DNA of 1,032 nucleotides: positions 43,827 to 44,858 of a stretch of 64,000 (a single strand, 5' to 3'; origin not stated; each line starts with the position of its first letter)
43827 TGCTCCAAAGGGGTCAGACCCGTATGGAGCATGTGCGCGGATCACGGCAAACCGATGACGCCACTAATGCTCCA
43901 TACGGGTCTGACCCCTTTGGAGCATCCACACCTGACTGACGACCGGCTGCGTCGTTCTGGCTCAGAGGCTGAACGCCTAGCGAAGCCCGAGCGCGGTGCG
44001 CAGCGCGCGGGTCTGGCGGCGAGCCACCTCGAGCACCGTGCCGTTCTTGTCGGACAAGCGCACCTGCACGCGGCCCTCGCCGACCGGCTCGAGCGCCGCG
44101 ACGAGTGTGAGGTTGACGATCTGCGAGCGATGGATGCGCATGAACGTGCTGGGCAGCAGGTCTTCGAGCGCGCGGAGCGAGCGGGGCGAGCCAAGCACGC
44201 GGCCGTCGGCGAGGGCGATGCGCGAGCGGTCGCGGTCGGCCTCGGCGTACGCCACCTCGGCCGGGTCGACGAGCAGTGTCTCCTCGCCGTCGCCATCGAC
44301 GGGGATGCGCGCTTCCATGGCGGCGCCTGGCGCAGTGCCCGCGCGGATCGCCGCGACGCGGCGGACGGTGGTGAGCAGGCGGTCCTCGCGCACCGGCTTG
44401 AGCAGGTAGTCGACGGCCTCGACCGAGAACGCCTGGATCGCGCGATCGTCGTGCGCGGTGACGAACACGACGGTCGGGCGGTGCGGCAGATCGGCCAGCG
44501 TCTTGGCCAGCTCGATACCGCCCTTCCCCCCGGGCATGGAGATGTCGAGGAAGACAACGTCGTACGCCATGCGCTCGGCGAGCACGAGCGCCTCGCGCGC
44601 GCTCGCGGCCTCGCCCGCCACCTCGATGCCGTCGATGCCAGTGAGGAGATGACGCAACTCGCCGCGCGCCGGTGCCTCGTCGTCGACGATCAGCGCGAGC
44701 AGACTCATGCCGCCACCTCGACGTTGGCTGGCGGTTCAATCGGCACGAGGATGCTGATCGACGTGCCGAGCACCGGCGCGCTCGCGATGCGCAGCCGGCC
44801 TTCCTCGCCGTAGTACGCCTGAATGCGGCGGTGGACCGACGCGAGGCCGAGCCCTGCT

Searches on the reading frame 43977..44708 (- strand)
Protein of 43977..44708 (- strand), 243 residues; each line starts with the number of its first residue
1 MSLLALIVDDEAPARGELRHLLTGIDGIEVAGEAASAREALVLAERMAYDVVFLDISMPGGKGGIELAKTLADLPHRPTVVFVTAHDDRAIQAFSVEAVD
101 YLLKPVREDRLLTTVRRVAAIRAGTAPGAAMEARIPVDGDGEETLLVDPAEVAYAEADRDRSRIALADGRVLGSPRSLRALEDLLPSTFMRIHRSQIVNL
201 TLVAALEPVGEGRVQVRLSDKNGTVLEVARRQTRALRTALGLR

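Call 45: search_protein_families(library=pfam, proteins=[window:43977-44708:-], max_evalue=0.00001)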
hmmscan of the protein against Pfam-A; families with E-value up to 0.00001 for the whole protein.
window:43977-44708:- (243 aa): 2 families
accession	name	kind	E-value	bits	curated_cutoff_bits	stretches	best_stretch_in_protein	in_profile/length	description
PF00072.30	Response_reg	-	6.2e-24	84.7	30.2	1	6-115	2-110/111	Response regulator receiver domain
PF04397.21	LytTR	-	1.6e-15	57.5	22.6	1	143-240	2-97/98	LytTr DNA-binding domain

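Call 70: find_encoding_contigs(protein=window:43977-44708:-, flank=1000, max_places=3)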
Protein window:43977-44708:- (243 aa): 2 contigs read that carry it; 2 places shown.
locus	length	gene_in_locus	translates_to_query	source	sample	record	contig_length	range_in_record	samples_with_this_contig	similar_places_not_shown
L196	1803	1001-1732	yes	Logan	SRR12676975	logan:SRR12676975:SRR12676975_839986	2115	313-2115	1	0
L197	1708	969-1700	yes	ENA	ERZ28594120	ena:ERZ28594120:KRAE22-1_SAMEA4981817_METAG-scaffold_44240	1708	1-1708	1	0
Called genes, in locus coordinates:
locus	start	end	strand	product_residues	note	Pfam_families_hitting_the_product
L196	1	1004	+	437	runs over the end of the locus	?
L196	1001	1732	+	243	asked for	PF00072:Response_reg, PF04397:LytTR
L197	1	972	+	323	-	?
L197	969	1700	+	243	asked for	PF00072:Response_reg, PF04397:LytTR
